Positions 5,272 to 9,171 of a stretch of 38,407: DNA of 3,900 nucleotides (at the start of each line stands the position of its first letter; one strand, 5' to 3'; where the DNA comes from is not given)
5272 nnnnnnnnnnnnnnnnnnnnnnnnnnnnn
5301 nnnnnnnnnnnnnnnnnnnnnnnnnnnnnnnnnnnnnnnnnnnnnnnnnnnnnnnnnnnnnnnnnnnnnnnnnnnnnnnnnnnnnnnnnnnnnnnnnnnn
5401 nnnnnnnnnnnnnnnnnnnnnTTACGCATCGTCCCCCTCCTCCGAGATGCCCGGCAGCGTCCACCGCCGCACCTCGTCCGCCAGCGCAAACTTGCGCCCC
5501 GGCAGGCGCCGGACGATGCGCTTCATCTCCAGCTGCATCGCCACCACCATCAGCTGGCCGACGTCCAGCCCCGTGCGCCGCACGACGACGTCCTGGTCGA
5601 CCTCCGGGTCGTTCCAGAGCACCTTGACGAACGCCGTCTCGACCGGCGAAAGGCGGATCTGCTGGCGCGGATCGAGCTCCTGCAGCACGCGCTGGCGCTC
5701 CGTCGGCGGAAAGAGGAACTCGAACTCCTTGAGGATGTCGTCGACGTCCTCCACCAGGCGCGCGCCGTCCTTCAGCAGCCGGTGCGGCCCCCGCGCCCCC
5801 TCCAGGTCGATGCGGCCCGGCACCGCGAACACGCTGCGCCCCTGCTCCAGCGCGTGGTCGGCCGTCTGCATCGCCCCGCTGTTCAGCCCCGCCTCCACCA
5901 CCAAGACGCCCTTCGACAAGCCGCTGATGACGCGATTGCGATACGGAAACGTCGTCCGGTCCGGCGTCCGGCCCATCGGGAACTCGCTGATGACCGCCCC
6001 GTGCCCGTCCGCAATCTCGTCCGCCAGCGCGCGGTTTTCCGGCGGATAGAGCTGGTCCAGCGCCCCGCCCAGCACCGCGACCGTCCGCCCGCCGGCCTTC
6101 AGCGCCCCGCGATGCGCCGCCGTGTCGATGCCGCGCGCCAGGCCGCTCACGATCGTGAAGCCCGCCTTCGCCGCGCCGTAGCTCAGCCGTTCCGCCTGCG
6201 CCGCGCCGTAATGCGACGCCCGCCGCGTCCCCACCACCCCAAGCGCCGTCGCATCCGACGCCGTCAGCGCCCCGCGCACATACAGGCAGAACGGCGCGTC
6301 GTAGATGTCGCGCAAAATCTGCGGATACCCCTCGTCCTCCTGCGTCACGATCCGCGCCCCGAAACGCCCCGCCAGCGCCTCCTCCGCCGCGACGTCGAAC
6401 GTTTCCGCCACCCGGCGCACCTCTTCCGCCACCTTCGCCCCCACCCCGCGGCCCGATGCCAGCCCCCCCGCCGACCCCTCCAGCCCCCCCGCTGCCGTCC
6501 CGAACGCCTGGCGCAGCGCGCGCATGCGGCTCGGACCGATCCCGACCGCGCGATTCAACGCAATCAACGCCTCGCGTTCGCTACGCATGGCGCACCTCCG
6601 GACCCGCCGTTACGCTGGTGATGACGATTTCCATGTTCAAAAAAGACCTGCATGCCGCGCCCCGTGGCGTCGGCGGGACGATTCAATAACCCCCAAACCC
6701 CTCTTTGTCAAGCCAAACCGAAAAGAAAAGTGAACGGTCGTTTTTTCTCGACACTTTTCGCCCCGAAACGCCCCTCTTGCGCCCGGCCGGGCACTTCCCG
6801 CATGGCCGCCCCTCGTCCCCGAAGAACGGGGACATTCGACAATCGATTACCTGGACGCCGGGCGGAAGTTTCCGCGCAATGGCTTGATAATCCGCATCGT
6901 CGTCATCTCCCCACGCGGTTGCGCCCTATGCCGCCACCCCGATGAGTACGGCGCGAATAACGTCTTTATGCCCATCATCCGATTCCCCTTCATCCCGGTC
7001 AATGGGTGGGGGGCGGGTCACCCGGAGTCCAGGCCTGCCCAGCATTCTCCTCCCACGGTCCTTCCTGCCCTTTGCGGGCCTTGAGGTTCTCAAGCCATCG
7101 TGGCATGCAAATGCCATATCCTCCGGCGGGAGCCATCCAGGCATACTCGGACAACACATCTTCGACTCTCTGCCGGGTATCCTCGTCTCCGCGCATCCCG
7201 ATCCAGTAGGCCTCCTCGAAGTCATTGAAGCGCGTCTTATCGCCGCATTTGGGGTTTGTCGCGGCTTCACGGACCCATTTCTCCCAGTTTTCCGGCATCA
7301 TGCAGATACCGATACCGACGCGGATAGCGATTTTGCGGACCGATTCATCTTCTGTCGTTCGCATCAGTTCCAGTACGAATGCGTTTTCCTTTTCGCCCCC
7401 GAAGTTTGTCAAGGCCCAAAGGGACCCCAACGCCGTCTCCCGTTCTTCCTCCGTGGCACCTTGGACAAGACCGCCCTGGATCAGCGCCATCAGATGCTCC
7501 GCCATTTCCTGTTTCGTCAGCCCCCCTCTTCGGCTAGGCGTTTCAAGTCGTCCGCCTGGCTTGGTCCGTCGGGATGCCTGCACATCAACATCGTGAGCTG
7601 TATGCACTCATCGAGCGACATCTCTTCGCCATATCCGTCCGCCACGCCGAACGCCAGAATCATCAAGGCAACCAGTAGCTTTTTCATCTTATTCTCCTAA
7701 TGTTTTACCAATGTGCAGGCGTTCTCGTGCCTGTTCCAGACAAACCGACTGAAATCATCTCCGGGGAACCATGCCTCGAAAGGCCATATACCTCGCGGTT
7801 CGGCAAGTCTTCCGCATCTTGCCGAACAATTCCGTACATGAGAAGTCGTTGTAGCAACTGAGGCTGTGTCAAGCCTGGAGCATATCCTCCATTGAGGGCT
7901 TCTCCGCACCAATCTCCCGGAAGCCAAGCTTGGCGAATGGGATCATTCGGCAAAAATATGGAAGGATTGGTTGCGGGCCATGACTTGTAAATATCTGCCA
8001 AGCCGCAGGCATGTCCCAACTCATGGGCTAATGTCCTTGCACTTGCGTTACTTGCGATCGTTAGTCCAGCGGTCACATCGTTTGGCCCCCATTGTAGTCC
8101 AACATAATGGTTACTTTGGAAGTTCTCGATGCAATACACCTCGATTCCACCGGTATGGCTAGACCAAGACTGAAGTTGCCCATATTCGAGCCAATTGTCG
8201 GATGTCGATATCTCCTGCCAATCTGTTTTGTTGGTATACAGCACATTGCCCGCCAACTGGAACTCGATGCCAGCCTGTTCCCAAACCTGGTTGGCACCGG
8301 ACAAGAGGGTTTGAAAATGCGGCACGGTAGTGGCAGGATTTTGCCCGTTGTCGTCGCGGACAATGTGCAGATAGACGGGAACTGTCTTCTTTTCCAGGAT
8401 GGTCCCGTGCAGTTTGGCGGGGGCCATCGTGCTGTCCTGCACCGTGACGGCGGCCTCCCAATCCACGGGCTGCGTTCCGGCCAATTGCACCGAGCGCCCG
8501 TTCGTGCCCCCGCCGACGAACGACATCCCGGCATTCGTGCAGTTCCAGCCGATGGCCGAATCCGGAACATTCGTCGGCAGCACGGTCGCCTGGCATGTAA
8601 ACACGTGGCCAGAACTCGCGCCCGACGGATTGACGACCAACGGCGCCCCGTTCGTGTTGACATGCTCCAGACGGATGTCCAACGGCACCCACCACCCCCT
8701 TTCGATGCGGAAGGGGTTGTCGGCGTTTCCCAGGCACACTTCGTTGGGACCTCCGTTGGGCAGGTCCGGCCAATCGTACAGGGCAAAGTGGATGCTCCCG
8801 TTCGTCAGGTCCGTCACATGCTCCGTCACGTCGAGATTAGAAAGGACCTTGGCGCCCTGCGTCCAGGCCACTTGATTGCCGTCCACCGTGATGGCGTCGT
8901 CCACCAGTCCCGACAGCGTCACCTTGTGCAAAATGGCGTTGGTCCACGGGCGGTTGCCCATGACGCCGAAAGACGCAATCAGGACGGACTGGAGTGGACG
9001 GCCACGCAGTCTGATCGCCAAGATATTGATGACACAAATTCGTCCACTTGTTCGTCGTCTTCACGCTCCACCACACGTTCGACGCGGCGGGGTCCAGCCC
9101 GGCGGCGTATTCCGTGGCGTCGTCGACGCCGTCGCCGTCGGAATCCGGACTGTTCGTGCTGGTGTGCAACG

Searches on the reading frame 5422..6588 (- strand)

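Call 51: search_protein_families(library=pfam, proteins=[window:5422-6588:-], max_evalue=0.00001)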
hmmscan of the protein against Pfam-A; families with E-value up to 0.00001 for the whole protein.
window:5422-6588:- (388 aa): 3 families
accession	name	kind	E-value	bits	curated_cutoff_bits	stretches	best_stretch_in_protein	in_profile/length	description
PF02481.21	DNA_processg_A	-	9.6e-75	250.8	29.6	1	76-280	5-211/212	DNA recombination-mediator protein A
PF17782.7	DprA_WH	-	3.4e-06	27.4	22.9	0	330-364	26-60/61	DprA winged helix domain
PF18306.6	LDcluster4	-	6.4e-06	26.3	26.3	0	115-175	3-64/151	SLOG cluster4 family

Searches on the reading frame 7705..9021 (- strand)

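Call 52: search_protein_families(library=pfam, proteins=[window:7705-9021:-], max_evalue=0.00001)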
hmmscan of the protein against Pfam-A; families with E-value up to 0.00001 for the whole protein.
window:7705-9021:- (438 aa): 1 family
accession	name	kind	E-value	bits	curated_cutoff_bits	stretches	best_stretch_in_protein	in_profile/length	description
PF13582.12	Reprolysin_3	-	7.6e-06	26.9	22.4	0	236-341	4-120/123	Metallo-peptidase family M12B Reprolysin-like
